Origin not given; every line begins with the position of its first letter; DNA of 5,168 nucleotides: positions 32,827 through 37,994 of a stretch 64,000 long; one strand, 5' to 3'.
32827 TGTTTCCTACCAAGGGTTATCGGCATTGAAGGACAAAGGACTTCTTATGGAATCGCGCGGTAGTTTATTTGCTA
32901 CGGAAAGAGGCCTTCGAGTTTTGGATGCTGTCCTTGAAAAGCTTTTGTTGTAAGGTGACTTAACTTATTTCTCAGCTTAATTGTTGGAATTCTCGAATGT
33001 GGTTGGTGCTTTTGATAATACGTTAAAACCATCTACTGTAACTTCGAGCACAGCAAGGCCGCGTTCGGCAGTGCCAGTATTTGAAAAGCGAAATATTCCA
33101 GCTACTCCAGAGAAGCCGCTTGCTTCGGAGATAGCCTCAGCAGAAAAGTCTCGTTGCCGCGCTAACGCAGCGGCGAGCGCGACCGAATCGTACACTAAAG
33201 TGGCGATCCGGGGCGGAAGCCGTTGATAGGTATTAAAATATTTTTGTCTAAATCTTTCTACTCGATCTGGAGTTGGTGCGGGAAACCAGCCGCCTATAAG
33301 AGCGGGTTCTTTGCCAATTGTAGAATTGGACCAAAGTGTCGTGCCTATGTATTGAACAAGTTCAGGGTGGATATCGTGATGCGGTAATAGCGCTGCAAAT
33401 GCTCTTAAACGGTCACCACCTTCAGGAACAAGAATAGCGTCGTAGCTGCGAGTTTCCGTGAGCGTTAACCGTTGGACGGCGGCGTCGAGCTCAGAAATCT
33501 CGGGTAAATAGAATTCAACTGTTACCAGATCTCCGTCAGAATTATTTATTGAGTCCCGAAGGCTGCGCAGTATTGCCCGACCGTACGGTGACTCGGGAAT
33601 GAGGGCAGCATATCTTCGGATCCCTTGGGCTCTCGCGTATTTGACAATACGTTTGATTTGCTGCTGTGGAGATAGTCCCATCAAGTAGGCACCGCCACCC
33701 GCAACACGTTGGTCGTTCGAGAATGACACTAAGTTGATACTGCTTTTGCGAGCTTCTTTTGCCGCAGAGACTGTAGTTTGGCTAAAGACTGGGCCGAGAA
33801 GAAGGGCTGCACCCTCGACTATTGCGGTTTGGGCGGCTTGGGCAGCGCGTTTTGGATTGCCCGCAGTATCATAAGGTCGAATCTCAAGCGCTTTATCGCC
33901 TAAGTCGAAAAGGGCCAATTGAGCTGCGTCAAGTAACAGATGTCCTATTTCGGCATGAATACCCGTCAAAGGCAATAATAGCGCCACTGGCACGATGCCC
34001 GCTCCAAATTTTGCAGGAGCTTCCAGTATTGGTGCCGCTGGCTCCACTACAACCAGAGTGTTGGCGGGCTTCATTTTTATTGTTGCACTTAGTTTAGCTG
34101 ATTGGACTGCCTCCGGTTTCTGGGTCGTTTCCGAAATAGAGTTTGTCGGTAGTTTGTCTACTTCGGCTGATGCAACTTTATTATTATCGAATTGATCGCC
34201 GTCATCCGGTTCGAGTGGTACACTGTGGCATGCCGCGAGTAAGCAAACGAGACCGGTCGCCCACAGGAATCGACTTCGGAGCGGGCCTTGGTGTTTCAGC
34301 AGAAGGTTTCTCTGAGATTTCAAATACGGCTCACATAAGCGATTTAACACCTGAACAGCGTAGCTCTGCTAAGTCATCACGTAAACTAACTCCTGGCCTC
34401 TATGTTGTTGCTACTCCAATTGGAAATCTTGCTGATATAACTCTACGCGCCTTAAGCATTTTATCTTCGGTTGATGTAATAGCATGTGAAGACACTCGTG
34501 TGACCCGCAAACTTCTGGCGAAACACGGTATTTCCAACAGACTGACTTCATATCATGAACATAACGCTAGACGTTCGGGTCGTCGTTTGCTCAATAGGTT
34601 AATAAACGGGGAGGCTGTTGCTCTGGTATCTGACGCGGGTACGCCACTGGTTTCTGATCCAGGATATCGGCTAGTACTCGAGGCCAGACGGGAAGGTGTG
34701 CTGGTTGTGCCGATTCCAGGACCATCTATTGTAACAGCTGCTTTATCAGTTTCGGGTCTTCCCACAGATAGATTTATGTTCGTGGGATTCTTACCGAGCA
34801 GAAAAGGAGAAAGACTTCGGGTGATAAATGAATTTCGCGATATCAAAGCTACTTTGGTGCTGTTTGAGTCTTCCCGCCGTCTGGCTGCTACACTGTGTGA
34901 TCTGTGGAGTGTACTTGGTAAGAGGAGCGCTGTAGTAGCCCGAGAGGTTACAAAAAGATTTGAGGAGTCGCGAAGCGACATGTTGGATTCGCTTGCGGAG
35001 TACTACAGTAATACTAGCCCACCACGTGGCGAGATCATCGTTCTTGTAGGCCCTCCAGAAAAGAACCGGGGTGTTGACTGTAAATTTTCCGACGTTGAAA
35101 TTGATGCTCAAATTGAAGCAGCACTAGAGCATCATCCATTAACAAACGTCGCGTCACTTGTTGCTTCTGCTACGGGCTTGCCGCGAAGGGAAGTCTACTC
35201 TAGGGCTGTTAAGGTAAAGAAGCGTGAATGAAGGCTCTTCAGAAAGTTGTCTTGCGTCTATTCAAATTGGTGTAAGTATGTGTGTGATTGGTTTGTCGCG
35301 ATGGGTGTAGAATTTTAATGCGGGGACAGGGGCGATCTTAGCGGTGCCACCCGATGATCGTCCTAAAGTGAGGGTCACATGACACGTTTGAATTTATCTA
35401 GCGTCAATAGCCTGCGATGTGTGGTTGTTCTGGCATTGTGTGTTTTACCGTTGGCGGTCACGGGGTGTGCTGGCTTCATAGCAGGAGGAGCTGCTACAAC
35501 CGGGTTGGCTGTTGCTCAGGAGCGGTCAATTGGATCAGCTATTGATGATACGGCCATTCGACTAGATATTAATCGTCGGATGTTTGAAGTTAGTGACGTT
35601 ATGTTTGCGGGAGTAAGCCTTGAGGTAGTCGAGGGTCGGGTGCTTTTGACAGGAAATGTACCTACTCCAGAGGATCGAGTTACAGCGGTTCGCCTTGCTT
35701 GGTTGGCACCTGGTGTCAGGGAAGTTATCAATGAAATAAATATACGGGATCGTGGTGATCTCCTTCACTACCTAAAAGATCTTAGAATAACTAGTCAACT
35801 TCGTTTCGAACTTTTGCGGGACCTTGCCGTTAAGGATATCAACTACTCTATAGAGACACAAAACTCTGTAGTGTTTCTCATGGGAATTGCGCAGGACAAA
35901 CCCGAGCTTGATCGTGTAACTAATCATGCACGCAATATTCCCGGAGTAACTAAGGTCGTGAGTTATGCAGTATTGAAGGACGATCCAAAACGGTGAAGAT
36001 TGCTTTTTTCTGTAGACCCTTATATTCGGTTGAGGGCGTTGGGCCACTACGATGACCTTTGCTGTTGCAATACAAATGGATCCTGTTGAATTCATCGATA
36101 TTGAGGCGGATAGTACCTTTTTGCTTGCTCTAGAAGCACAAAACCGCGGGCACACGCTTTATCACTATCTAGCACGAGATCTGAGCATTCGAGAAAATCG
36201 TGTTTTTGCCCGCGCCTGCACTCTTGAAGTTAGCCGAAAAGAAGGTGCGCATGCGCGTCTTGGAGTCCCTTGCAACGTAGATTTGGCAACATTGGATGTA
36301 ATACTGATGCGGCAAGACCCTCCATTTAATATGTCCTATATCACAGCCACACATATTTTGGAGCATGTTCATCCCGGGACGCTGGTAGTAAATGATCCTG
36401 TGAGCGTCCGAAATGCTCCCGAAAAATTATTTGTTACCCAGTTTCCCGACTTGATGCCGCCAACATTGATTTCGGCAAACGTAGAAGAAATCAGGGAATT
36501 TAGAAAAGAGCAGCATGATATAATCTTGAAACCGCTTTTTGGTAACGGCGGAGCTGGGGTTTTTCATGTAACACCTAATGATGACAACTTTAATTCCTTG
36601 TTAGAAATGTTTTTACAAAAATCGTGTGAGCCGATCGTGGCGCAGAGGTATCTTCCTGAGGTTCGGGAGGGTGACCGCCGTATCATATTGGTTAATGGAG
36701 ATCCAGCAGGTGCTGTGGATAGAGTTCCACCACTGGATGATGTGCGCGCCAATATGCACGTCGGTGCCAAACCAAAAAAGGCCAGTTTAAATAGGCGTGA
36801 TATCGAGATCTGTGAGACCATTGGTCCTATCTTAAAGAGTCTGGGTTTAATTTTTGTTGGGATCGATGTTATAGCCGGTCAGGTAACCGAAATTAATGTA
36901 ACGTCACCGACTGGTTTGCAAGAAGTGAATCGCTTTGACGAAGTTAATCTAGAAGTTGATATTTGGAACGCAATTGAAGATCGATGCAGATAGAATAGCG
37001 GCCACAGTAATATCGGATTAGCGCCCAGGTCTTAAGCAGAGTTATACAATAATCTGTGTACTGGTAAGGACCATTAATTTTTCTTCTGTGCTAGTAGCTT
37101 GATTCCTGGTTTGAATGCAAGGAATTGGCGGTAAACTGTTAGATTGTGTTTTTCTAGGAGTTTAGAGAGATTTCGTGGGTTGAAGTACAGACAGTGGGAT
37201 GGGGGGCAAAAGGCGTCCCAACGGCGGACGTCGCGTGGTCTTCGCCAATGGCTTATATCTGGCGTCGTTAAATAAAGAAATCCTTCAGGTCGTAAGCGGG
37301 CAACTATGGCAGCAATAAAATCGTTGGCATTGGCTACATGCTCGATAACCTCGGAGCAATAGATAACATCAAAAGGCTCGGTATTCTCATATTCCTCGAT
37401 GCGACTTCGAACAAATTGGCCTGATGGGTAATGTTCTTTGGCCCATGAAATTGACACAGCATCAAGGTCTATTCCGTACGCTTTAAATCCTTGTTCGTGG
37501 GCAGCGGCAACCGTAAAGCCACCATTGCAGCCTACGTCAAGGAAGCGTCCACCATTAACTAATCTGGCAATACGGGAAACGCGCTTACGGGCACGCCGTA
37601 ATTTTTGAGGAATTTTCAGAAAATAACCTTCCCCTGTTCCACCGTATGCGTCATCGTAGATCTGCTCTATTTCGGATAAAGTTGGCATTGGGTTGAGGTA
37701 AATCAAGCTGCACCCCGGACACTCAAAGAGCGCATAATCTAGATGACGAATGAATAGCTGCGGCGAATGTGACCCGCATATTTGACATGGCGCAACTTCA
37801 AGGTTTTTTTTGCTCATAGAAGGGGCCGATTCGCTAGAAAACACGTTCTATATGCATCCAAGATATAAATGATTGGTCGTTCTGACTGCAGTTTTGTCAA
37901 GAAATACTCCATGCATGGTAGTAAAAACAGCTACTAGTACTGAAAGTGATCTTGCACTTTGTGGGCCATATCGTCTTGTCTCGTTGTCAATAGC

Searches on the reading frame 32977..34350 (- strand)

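Call 23: search_protein_families(library=pfam, proteins=[window:32977-34350:-], max_evalue=0.00001)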
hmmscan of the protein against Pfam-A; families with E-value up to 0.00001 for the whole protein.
window:32977-34350:- (457 aa): 2 families
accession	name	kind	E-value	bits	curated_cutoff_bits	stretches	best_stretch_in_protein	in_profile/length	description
PF13458.12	Peripla_BP_6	-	1.7e-30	107.3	31.7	1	120-438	2-339/343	Periplasmic binding protein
PF04348.19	LppC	-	6.1e-11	42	28.8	1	122-282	221-384/563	LppC putative lipoprotein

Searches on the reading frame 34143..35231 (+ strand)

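Call 23: search_protein_families(library=pfam, proteins=[window:34143-35231:+], max_evalue=0.00001)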
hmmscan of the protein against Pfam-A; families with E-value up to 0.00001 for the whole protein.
window:34143-35231:+ (362 aa): 2 families
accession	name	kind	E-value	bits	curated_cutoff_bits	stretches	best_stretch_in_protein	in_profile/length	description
PF00590.25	TP_methylase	-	1.2e-30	107.5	27.8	1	86-282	2-209/212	Tetrapyrrole (Corrin/Porphyrin) Methylases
PF23016.2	RsmI_C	-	2.6e-09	37.2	27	1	317-356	4-43/46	RsmI C-terminal HTH domain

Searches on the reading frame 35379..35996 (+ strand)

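Call 23: search_protein_families(library=pfam, proteins=[window:35379-35996:+], max_evalue=0.00001)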
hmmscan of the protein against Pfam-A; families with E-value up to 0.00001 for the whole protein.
window:35379-35996:+ (205 aa): 1 family
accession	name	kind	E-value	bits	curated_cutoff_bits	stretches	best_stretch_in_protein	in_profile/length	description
PF04972.22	BON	-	1.3e-24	86.7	27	2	56-123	1-68/69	BON domain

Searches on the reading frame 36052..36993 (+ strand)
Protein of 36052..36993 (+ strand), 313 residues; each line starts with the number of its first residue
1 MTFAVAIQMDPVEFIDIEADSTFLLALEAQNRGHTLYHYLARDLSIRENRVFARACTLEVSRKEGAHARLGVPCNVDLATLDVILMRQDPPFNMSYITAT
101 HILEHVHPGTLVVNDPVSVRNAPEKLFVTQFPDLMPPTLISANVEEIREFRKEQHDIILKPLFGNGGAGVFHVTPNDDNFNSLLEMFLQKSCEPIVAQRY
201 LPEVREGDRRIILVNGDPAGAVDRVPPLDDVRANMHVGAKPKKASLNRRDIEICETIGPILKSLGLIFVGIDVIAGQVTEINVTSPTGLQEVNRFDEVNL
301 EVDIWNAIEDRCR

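Call 23: search_protein_families(library=pfam, proteins=[window:36052-36993:+], max_evalue=0.00001)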
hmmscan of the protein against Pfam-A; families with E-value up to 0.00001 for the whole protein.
window:36052-36993:+ (313 aa): 3 families
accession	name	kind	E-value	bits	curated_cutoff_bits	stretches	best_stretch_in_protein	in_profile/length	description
PF02955.21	GSH-S_ATP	-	2.1e-68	229.6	23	1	124-295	1-173/175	Prokaryotic glutathione synthetase, ATP-grasp domain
PF02951.20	GSH-S_N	-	3.4e-39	134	21.3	1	5-120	3-119/119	Prokaryotic glutathione synthetase, N-terminal domain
PF08443.16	RimK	-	1.3e-12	48.2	21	1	144-308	27-188/188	RimK-like ATP-grasp domain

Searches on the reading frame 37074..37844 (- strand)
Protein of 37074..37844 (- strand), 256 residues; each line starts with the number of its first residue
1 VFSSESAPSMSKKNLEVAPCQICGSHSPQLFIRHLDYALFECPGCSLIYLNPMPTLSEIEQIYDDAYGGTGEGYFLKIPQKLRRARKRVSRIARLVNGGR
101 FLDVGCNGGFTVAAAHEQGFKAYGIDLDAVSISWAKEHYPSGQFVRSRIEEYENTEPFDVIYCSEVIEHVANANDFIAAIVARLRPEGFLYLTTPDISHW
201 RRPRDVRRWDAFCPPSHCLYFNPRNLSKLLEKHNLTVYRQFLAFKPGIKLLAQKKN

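Call 23: search_protein_families(library=pfam, proteins=[window:37074-37844:-], max_evalue=0.00001)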
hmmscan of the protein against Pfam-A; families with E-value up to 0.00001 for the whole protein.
window:37074-37844:- (256 aa): 6 families
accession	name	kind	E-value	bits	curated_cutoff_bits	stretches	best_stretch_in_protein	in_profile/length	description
PF13489.12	Methyltransf_23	-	3.8e-27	95.5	27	1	83-238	7-162/164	Methyltransferase domain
PF08241.18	Methyltransf_11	-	5.6e-15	56.2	21.2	1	102-192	1-95/95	Methyltransferase domain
PF08242.18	Methyltransf_12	-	9.4e-13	49.2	30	1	102-190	1-98/98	Methyltransferase domain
PF13649.12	Methyltransf_25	-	9.4e-12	45.9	27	1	102-188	2-97/97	Methyltransferase domain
PF13847.12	Methyltransf_31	-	2.2e-11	44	27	1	97-198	3-115/145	Methyltransferase domain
PF02353.26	CMAS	-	7e-07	29.3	27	1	87-195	52-167/273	Mycolic acid cyclopropane synthetase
